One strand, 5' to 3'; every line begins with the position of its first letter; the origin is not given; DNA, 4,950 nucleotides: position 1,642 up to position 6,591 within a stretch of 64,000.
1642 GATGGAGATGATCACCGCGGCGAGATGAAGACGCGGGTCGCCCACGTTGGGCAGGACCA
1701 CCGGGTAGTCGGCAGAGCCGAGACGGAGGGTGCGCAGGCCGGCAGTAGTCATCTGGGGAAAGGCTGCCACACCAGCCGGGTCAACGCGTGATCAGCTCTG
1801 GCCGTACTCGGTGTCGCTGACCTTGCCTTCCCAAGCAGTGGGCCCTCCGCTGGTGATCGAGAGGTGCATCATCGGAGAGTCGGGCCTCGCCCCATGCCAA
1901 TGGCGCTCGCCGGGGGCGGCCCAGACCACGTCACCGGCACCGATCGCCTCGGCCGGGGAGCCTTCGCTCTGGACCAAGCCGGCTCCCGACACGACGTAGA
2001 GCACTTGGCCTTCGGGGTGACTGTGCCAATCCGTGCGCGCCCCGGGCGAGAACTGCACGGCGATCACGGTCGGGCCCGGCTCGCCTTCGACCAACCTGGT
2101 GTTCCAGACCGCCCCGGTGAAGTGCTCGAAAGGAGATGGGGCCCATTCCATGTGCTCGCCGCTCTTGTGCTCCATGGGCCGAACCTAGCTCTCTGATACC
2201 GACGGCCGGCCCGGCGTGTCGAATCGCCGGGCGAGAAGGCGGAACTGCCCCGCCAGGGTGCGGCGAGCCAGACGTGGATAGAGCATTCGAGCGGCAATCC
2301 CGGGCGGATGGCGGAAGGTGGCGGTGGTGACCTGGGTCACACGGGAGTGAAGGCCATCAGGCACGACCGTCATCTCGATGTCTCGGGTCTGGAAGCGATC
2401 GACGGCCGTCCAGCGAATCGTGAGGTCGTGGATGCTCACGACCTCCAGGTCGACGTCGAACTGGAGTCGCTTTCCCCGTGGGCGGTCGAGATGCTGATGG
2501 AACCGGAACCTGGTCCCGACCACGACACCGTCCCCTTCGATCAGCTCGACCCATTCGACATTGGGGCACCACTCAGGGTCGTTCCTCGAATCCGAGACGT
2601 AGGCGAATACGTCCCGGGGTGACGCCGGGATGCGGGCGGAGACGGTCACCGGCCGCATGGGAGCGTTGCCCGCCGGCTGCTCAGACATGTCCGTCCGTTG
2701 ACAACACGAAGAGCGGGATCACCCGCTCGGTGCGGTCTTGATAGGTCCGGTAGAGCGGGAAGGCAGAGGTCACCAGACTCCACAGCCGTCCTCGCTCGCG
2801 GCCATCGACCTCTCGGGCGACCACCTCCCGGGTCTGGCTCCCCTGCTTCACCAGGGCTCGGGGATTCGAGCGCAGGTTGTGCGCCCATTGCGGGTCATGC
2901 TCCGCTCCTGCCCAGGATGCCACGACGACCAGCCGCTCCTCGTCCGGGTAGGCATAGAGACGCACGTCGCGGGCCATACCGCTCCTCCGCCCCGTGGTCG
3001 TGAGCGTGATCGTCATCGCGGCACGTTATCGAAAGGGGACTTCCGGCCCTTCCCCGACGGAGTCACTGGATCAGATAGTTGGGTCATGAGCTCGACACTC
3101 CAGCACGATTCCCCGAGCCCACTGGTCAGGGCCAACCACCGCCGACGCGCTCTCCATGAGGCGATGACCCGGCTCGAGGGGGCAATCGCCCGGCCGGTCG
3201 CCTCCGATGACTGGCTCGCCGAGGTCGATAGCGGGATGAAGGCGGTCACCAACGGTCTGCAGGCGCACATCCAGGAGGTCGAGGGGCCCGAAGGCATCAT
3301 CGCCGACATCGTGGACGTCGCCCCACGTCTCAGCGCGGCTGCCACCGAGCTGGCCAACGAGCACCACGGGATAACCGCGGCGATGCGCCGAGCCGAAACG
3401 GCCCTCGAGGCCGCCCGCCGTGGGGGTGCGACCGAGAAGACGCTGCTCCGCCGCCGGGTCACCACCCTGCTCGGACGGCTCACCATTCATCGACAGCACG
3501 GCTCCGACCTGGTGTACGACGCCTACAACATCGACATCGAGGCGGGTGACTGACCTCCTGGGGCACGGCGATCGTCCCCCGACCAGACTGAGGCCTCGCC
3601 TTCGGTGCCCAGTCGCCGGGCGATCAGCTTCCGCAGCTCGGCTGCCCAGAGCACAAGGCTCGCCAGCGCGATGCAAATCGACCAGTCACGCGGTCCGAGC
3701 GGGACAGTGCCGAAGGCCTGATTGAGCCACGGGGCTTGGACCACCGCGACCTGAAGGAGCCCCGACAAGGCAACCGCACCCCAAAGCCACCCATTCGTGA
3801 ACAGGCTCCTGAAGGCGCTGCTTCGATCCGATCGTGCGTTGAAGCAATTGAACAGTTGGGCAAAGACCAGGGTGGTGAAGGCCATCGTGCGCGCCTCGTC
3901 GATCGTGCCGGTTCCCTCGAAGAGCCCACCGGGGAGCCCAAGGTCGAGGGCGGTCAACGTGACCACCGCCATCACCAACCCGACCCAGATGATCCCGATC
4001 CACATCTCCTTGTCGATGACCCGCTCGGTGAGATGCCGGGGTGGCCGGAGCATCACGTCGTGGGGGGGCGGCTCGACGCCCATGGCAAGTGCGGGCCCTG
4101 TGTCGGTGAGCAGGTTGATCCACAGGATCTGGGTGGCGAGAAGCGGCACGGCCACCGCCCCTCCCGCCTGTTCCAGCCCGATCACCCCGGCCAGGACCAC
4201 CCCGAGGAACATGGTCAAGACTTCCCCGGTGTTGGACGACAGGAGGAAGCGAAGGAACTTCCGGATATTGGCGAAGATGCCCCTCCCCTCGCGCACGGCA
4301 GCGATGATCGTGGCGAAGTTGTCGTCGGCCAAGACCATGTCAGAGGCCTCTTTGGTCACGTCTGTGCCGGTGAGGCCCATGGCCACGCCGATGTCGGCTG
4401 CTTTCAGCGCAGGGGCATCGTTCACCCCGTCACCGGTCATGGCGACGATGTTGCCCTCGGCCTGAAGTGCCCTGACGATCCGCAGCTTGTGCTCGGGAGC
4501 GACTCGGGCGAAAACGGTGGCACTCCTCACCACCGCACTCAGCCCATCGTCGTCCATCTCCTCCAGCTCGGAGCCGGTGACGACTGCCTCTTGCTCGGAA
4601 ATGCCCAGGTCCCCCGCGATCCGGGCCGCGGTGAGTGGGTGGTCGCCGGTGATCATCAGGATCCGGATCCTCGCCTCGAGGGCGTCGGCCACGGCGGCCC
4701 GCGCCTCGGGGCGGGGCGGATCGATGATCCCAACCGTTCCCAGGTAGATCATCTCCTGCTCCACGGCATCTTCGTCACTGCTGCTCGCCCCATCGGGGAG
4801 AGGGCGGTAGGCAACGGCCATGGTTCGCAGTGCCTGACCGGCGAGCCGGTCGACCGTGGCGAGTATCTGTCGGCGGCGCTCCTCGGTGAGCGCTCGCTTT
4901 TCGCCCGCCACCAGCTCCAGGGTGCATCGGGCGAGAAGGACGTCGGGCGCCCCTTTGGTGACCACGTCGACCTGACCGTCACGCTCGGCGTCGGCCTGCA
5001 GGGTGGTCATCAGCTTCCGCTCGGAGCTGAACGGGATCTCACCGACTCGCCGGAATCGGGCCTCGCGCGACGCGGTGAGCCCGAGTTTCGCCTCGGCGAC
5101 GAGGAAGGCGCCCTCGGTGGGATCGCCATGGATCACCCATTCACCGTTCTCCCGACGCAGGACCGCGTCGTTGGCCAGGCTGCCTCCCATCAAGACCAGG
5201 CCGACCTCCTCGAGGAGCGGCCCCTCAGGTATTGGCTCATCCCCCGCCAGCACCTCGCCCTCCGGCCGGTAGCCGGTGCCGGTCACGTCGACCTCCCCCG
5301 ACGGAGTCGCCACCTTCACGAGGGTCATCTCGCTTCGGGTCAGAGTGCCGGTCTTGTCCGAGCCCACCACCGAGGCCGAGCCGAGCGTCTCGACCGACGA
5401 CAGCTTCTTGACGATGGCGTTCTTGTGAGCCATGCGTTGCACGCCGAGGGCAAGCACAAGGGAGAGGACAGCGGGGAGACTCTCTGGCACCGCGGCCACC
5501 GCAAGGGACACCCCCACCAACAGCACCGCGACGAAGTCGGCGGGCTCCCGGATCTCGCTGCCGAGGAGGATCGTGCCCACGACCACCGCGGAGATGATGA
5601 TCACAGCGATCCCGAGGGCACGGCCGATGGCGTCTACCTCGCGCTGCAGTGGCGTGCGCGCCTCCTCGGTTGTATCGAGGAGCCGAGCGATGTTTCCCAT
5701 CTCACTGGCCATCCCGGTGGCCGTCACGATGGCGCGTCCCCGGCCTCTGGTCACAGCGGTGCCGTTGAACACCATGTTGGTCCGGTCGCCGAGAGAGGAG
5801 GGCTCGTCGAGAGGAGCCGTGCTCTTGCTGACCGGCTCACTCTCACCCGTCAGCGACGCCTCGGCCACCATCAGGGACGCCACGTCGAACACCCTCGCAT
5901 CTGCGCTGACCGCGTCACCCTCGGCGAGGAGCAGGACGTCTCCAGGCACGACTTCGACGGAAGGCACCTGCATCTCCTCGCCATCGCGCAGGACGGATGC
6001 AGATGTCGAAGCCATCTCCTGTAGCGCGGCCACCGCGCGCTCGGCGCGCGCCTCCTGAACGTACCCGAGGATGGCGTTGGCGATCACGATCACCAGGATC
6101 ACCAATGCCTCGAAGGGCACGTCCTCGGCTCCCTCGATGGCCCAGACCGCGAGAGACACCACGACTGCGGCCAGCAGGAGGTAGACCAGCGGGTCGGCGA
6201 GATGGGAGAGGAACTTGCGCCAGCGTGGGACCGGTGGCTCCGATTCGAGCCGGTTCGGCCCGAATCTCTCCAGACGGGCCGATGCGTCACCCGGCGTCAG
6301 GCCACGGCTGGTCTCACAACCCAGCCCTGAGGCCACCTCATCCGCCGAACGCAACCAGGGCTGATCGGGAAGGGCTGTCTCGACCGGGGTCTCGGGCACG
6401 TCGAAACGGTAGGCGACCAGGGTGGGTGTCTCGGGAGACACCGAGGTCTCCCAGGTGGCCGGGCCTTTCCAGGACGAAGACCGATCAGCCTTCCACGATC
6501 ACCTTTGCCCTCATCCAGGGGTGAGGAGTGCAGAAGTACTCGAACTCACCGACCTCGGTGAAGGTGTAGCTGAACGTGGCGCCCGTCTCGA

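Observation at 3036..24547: DosR-like regulon read from the DNA: recurrent GGGNC-N4-GNCCC-type boxes at fixed spacing to weak -10 elements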

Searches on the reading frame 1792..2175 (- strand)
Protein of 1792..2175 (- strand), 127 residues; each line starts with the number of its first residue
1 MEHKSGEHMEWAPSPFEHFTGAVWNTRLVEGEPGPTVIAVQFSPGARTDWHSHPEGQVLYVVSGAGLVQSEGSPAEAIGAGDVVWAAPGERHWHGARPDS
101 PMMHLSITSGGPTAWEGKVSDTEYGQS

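Call 5: search_protein_families(library=pfam, proteins=[window:1792-2175:-])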
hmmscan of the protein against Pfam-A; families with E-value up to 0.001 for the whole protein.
window:1792-2175:- (127 aa): 3 families
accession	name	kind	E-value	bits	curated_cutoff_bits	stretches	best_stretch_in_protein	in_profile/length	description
PF07883.17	Cupin_2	-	2.1e-12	47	27.2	1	40-107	3-69/70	Cupin domain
PF02311.25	AraC_binding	-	6.8e-07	29.5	21.1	1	44-101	12-68/135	AraC-like ligand binding domain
PF12973.13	Cupin_7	-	1.6e-06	28.3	27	1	8-94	10-87/105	ChrR Cupin-like domain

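Call 45: find_encoding_contigs(protein=window:1792-2175:-, flank=10000, max_places=4)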
Protein window:1792-2175:- (127 aa): 4 contigs read that carry it; 4 places shown.
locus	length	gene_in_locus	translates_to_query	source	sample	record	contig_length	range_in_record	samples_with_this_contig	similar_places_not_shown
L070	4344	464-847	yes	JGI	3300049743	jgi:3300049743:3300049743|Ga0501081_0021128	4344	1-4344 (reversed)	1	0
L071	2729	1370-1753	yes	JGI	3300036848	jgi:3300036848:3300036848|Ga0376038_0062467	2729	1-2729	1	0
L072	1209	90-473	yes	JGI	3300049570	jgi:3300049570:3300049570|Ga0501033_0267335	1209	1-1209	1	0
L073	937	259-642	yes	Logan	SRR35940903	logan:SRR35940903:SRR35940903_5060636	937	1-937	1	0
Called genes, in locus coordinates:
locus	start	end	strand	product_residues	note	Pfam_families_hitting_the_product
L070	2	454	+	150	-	?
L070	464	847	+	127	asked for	PF12973:Cupin_7 (weak), PF02311:AraC_binding (weak), PF07883:Cupin_2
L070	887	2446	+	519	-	-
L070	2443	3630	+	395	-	PF01408:GFO_IDH_MocA, PF02894:GFO_IDH_MocA_C, PF22725:GFO_IDH_MocA_C3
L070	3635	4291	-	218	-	-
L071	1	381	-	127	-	?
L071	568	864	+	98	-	PF04075:F420H2_quin_red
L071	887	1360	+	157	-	PF10604:Polyketide_cyc2, PF03364:Polyketide_cyc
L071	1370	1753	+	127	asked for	PF12973:Cupin_7 (weak), PF02311:AraC_binding (weak), PF07883:Cupin_2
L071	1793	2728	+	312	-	?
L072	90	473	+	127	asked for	PF12973:Cupin_7 (weak), PF02311:AraC_binding (weak), PF07883:Cupin_2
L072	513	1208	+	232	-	?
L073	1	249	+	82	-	?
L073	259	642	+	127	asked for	PF12973:Cupin_7 (weak), PF02311:AraC_binding (weak), PF07883:Cupin_2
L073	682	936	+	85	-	?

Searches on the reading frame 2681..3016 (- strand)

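Call 5: search_protein_families(library=pfam, proteins=[window:2681-3016:-])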
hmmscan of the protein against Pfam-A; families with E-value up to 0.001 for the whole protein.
window:2681-3016:- (111 aa): 1 family
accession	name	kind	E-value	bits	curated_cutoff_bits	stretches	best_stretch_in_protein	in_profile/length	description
PF04075.20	F420H2_quin_red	-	2.1e-29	102.7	22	1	3-105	26-128/130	F420H(2)-dependent quinone reductase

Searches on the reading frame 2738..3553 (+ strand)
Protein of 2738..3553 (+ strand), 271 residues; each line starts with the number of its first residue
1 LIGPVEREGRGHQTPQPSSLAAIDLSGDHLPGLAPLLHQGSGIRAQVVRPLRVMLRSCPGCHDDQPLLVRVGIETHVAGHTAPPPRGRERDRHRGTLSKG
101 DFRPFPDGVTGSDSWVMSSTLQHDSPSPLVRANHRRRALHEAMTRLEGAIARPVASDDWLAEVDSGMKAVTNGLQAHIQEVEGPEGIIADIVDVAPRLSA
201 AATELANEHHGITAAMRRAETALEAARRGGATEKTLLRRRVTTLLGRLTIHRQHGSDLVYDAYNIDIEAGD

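Call 5: search_protein_families(library=pfam, proteins=[window:2738-3553:+])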
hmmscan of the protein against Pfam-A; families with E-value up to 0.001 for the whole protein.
window:2738-3553:+ (271 aa): 0 families

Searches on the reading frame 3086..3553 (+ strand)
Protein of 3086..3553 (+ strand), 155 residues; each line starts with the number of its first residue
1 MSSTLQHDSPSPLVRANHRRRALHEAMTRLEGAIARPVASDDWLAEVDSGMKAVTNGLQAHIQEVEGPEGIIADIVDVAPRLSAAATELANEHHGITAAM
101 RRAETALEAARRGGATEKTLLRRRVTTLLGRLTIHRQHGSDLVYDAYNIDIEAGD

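Call 64: search_protein_families(library=ncbifam, proteins=[window:3086-3553:+], max_evalue=0.001)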
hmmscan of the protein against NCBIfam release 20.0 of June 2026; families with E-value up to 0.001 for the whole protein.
window:3086-3553:+ (155 aa): 0 families

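Call 67: search_solved_structures(query=window:3086-3553:+, max_evalue=1)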
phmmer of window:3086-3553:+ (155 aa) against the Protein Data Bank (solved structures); distinct sequences matched with E-value up to 1: 1.
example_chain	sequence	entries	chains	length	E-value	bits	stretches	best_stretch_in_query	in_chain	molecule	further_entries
8g9k_A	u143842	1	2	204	0.13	15.6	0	101-149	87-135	THR2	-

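Call 90: search_protein_families(library=pfam, proteins=[window:3086-3553:+], max_evalue=5)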
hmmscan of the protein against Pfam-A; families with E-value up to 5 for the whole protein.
window:3086-3553:+ (155 aa): 1 family
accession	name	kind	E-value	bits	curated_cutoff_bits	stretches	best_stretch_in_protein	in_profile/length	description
PF01814.28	Hemerythrin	-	0.014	16.3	25.3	1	80-134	65-114/127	Hemerythrin HHE cation binding domain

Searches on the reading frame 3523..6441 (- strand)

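Call 5: search_protein_families(library=pfam, proteins=[window:3523-6441:-])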
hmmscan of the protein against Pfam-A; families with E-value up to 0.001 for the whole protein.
window:3523-6441:- (972 aa): 7 families
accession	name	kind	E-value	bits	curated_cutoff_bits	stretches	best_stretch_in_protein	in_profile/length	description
PF00689.26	Cation_ATPase_C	-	1.6e-56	191.3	27.3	1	765-940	2-175/175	Cation transporting ATPase, C-terminus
PF00122.25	E1-E2_ATPase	-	7.6e-52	175.9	28.1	1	142-340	1-181/181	E1-E2 ATPase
PF00690.31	Cation_ATPase_N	-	2.1e-18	66.1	20.4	1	29-96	2-69/69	Cation transporter/ATPase, N-terminus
PF00702.32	Hydrolase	-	3.6e-18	67.1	26.4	1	530-683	65-191/191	haloacid dehalogenase-like hydrolase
PF13246.12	Cation_ATPase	-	4.2e-18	65.6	21.7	1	422-507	2-89/91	Cation transport ATPase (P-type)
PF12710.13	HAD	-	2e-06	28.8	27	1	513-680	26-189/189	haloacid dehalogenase-like hydrolase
PF08282.18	Hydrolase_3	-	0.00069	19.9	20.9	0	657-709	197-248/255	haloacid dehalogenase-like hydrolase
